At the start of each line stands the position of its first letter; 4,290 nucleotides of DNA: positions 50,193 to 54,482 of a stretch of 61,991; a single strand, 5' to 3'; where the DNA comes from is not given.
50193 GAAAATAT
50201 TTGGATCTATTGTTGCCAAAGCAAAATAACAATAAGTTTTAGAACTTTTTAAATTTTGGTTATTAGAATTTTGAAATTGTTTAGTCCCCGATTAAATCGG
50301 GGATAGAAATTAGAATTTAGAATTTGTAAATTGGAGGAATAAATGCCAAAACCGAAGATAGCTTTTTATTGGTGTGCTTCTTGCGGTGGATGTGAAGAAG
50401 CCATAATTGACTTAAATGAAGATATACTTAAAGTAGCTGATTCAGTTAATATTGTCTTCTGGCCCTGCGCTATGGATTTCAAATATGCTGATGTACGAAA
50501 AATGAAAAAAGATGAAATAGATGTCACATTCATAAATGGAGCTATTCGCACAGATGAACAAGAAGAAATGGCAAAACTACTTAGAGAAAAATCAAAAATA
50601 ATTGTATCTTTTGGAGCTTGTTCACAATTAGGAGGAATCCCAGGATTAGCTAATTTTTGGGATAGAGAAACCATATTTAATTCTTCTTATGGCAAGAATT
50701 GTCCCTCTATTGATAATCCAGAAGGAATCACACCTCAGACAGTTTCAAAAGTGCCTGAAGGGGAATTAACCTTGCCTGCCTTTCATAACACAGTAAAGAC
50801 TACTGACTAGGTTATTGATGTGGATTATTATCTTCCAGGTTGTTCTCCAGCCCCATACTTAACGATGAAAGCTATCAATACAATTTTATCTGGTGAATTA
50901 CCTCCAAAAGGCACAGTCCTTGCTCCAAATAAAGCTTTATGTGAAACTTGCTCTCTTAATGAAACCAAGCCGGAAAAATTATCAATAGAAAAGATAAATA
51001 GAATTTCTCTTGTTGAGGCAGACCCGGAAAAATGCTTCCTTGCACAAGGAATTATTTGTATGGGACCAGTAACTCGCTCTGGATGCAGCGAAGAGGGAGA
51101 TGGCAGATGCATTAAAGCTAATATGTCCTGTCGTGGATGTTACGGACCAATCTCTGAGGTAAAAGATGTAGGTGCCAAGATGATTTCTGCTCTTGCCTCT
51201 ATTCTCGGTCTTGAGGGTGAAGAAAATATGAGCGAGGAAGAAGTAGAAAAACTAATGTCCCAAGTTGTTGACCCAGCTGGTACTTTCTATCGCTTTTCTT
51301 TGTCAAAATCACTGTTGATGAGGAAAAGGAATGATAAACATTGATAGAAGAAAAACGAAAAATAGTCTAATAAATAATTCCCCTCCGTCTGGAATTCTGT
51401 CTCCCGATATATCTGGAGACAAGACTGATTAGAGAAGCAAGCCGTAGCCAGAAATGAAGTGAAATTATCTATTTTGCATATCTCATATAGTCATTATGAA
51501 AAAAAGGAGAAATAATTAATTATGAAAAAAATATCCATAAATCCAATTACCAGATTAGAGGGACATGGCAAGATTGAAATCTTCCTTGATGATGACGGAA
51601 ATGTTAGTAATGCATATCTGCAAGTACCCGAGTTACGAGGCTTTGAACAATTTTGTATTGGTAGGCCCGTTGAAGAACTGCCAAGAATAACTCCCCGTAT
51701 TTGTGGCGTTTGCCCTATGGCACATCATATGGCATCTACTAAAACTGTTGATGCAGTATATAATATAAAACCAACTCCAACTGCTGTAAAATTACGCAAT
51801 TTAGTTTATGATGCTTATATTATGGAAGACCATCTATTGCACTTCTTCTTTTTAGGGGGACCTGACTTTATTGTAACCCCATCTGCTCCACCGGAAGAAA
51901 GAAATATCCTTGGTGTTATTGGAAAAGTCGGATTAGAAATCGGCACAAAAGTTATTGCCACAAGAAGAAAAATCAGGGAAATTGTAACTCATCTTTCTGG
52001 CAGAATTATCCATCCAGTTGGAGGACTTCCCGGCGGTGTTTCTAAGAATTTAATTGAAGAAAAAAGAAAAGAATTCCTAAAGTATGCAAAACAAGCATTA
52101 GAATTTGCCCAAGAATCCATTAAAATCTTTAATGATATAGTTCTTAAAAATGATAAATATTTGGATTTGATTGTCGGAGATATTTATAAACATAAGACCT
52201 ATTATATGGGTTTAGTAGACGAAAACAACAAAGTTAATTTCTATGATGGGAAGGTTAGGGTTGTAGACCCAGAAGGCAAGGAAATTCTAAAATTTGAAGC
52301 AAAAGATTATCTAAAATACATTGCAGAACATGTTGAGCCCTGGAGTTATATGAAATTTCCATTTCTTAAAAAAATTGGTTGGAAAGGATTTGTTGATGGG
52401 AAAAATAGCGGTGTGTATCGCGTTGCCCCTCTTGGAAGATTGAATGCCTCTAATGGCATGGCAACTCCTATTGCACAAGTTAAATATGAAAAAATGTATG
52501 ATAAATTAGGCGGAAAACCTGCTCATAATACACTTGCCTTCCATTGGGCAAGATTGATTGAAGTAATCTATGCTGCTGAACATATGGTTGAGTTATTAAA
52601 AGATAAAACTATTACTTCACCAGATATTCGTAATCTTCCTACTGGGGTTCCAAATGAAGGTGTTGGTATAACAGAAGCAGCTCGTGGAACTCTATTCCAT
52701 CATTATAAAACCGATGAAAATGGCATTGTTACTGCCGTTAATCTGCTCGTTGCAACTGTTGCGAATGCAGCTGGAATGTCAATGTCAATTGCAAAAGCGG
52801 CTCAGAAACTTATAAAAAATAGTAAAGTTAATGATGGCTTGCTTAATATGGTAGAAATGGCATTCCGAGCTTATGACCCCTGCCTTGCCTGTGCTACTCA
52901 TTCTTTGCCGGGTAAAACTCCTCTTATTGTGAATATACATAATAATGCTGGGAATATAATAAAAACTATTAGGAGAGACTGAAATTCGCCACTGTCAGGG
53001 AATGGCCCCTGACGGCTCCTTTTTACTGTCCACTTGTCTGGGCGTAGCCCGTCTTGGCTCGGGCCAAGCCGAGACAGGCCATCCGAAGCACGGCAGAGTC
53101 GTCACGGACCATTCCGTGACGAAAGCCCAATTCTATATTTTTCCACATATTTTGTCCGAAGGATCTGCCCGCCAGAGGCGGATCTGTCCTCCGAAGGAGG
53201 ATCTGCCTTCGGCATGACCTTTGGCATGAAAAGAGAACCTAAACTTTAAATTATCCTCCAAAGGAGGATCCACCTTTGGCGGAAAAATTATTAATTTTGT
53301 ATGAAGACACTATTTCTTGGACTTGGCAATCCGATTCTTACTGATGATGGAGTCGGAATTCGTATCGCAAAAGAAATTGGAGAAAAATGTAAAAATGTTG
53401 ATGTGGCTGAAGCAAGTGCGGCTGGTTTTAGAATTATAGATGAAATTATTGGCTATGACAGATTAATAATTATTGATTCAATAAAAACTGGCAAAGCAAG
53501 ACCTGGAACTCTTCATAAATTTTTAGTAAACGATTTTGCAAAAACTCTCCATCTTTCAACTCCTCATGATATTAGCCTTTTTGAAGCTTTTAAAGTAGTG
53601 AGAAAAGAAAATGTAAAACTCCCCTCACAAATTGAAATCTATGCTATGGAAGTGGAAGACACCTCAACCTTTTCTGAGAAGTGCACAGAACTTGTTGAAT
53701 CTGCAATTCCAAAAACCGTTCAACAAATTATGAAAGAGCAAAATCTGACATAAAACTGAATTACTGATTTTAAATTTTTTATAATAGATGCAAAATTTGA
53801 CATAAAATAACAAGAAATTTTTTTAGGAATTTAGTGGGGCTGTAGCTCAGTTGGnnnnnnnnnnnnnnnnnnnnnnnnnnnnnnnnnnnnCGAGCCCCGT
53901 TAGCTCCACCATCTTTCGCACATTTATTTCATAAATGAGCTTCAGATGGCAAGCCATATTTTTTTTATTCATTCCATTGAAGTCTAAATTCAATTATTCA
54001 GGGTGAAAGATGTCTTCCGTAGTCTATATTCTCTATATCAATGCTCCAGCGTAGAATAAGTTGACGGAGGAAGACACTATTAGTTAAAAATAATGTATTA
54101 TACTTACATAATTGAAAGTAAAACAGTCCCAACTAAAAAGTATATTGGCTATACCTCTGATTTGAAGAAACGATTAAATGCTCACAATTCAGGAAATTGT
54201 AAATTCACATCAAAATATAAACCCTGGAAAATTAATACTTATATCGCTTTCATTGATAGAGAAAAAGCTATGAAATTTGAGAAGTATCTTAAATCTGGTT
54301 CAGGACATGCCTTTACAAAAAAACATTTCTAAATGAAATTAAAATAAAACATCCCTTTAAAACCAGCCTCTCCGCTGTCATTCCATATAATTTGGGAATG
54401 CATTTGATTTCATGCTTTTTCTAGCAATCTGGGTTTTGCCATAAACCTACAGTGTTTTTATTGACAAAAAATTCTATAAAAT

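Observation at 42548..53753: Hdr - fumarate reductase - Mvh hydrogenase gene set: candidate cytoplasmic H2/fumarate/ferredoxin bifurcating (or confurcating) complex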

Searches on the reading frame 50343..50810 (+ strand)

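Call 4: search_protein_families(library=pfam, proteins=[window:50343-50810:+], max_evalue=0.001)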
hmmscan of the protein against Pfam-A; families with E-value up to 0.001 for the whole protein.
window:50343-50810:+ (155 aa): 1 family
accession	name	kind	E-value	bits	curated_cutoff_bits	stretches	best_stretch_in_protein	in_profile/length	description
PF01058.29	Oxidored_q6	-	5.3e-16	58.9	27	1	14-105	1-89/128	NADH ubiquinone oxidoreductase, 20 Kd subunit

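Call 8: search_protein_families(library=ncbifam, proteins=[window:50343-50807:+], max_evalue=0.00001)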
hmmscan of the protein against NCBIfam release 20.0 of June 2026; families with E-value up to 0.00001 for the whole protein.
window:50343-50807:+ (155 aa): 4 families
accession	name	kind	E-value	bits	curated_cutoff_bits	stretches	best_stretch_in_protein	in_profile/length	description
NF045875.1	F420_non_VhuG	exception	2.1e-23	83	450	1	3-137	4-129/286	F420-non-reducing hydrogenase subunit VhuG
NF040836.1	sulfhyd_HydD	equivalog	6.4e-16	58.3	500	1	3-118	5-113/261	NADPH-dependent hydrogenase/sulfhydrogenase 1 subunit delta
TIGR03294.1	FrhG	equivalog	3.4e-09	36.8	245.5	1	4-100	2-94/228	coenzyme F420 hydrogenase subunit gamma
NF040831.1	sulfhyd_ShyD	equivalog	1.3e-07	31.5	460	1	6-119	3-108/240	NAD(P)-dependent hydrogenase/sulfhydrogenase 2 subunit delta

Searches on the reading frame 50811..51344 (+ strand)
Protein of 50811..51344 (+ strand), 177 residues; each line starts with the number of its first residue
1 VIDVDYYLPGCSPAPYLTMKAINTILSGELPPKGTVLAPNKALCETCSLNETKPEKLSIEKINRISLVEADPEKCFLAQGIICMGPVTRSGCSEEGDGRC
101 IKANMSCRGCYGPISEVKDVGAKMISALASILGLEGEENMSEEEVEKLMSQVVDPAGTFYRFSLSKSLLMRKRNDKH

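Call 4: search_protein_families(library=pfam, proteins=[window:50820-51344:+], max_evalue=0.001)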
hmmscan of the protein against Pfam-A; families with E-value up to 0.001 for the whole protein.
window:50820-51344:+ (174 aa): 0 families

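Call 8: search_protein_families(library=ncbifam, proteins=[window:50811-51344:+], max_evalue=0.00001)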
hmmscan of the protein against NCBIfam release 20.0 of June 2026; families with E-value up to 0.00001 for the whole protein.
window:50811-51344:+ (177 aa): 1 family
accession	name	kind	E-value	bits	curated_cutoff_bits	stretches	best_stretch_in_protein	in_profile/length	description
NF045875.1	F420_non_VhuG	exception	2e-23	83.1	450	1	1-172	139-284/286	F420-non-reducing hydrogenase subunit VhuG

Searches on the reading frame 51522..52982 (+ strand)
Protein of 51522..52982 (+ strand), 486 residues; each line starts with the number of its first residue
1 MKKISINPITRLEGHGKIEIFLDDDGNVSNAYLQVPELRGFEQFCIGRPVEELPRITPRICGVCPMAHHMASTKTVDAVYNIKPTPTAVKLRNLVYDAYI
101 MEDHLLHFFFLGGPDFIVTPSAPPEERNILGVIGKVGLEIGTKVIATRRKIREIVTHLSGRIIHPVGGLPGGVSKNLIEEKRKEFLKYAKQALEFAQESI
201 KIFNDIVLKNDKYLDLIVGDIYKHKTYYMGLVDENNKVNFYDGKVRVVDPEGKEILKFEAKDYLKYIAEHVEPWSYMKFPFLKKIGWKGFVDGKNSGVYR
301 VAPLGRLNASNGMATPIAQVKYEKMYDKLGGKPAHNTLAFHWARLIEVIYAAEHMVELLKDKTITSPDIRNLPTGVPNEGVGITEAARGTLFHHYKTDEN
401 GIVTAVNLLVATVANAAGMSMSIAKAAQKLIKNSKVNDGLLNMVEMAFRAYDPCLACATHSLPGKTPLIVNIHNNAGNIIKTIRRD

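Call 4: search_protein_families(library=pfam, proteins=[window:51522-52982:+], max_evalue=0.001)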
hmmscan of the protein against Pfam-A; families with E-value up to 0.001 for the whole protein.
window:51522-52982:+ (486 aa): 1 family
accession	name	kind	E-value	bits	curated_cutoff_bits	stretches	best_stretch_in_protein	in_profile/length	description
PF00374.24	NiFeSe_Hases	-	7.1e-33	114.7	25.8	2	39-118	1-80/508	Nickel-dependent hydrogenase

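Call 8: search_protein_families(library=ncbifam, proteins=[window:51522-52982:+], max_evalue=0.00001)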
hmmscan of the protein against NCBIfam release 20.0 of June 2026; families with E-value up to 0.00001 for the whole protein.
window:51522-52982:+ (486 aa): 9 families
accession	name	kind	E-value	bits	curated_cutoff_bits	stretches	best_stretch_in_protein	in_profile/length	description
NF041785.2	VhuA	equivalog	5.2e-126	420.6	800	1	1-432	1-418/418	F420-non-reducing hydrogenase Vhu subunit A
NF033181.1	NiFeSe_hydrog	equivalog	3.2e-51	174.8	600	2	1-120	1-119/507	nickel-dependent hydrogenase large subunit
NF045518.1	H2_NiFeSe_large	exception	5e-50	170.7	780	1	3-462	3-482/485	NiFeSe hydrogenase large subunit HysA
NF040828.1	sulfhyd_ShyA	equivalog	7.1e-44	150.3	700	2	4-212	3-203/415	NAD(P)-dependent hydrogenase/sulfhydrogenase 2 subunit alpha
TIGR03295.1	frhA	equivalog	1.1e-41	143.2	392.5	2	2-209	3-198/412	coenzyme F420 hydrogenase subunit alpha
NF040832.1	sulfhyd_HydA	equivalog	5.9e-37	127.8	880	1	4-460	5-422/426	NADPH-dependent hydrogenase/sulfhydrogenase 1 subunit alpha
NF007778.0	PRK10467.1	equivalog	7.2e-25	87.3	969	1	2-195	3-197/567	hydrogenase 2 large subunit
NF007550.0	PRK10170.1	equivalog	1.8e-22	79.5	1101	1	3-118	18-133/597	Ni/Fe-hydrogenase large subunit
NF041786.2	VhuU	equivalog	1.4e-08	34.4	70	1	440-462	7-29/45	F420-non-reducing hydrogenase selenoprotein subunit VhuU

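Call 70: search_solved_structures(query=window:51522-52982:+, max_evalue=1e-30)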
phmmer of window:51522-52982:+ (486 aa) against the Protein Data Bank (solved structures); distinct sequences matched with E-value up to 1e-30: 17.
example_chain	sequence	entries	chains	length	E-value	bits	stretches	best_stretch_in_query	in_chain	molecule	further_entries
5odc_F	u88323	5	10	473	1.8e-121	409.7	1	1-483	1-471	Methyl-viologen reducing hydrogenase subunit A | Methyl-viologen reducing hydrogenase, subunit A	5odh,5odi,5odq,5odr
7t2r_D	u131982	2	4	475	6.9e-117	394.6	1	3-486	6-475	NiFe hydrogenase large subunit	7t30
9sw2_F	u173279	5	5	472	3.2e-112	379.2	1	1-483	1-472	F420-non-reducing hydrogenase subunit A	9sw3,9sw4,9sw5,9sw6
9sfi_g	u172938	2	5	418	4.6e-111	375.3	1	1-431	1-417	Coenzyme F420-reducing hydrogenase, alpha subunit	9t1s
5xf9_D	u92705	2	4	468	1.9e-96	327.2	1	2-460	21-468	NAD-reducing hydrogenase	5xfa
5jsu_B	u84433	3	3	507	1.2e-41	146.5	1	4-466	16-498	Periplasmic [NiFeSe] hydrogenase, large subunit, selenocysteine-containing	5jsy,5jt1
5jsh_B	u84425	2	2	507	3.8e-40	141.5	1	4-466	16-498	Periplasmic [NiFeSe] hydrogenase, large subunit, selenocysteine-containing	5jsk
6z8o_B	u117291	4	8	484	1.4e-39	139.7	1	4-460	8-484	Periplasmic [NiFeSe] hydrogenase, large subunit, selenocysteine-containing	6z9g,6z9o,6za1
6ru9_B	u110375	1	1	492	1.5e-39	139.6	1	4-460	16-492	Periplasmic [NiFeSe] hydrogenase, large subunit, selenocysteine-containing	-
6z8m_B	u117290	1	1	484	3.6e-39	138.3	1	4-460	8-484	Periplasmic [NiFeSe] hydrogenase, large subunit, selenocysteine-containing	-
6rtp_B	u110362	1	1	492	3.8e-39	138.2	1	4-460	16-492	Periplasmic [NiFeSe] hydrogenase, large subunit, selenocysteine-containing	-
6ruc_B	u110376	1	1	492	3.8e-39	138.2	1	4-460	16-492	Periplasmic [NiFeSe] hydrogenase, large subunit, selenocysteine-containing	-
3ze6_B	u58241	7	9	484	5e-39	137.8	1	4-460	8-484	PERIPLASMIC [NIFESE] HYDROGENASE, LARGE SUBUNIT, SELENOCYS SELENOCYSTEINE-CONTAINING | PERIPLASMIC [NIFESE] HYDROGENASE, LARGE SUBUNIT, SELENOCYSTEINE-CONTAININ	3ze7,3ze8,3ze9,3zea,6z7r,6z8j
2wpn_B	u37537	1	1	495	5.4e-39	137.7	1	4-460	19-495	PERIPLASMIC [NIFESE] HYDROGENASE, LARGE SUBUNIT, SELENOCYSTEINE-CONTAINING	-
4kl8_L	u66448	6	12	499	1e-32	117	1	3-460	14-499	Nickel-dependent hydrogenase large subunit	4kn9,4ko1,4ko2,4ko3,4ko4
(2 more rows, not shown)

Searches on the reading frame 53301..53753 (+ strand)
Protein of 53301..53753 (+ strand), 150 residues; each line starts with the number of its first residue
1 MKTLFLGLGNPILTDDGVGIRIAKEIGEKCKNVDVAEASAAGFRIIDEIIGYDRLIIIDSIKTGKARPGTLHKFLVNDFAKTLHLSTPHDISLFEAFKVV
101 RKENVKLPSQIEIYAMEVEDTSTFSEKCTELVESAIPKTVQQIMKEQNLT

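Call 4: search_protein_families(library=pfam, proteins=[window:53301-53753:+], max_evalue=0.001)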
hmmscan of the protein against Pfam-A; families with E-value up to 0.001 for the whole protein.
window:53301-53753:+ (150 aa): 1 family
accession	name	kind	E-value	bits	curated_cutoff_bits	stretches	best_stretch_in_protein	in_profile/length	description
PF01750.23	HycI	-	1.3e-14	54.6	23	1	27-146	11-130/130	Hydrogenase maturation protease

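Call 8: search_protein_families(library=ncbifam, proteins=[window:53301-53753:+], max_evalue=0.00001)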
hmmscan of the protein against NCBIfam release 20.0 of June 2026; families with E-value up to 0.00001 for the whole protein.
window:53301-53753:+ (150 aa): 5 families
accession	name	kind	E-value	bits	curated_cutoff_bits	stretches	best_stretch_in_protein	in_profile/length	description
TIGR00072.1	hydrog_prot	superfamily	5.2e-29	101.1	47.45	1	6-146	3-144/145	hydrogenase maturation protease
NF045519.1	NiFeSe_H2_mat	exception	5.6e-17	62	190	1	2-146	2-146/152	NiFeSe hydrogenase maturation protease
TIGR00140.1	hupD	subfamily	6e-16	58.7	151.8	1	4-146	2-146/151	HyaD/HybD family hydrogenase maturation endopeptidase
NF007777.0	PRK10466.1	equivalog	4.4e-14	52.6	190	1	1-145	1-147/164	HyaD/HybD family hydrogenase maturation endopeptidase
TIGR00130.1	frhD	equivalog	7.8e-12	45.5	134.95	1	3-146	5-150/153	coenzyme F420-reducing hydrogenase, FrhD protein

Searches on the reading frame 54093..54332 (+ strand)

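Call 75: search_protein_families(library=pfam, proteins=[window:54093-54332:+], max_evalue=0.001)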
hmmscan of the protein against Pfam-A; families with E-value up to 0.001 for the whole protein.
window:54093-54332:+ (79 aa): 2 families
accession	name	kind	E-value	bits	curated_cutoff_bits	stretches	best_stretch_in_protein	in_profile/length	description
PF01541.30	GIY-YIG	-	3.8e-16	59.6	22.6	1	1-70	1-72/78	GIY-YIG catalytic domain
PF10544.15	T5orf172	-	2.1e-05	25.4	20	1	3-66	2-63/101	T5orf172 domain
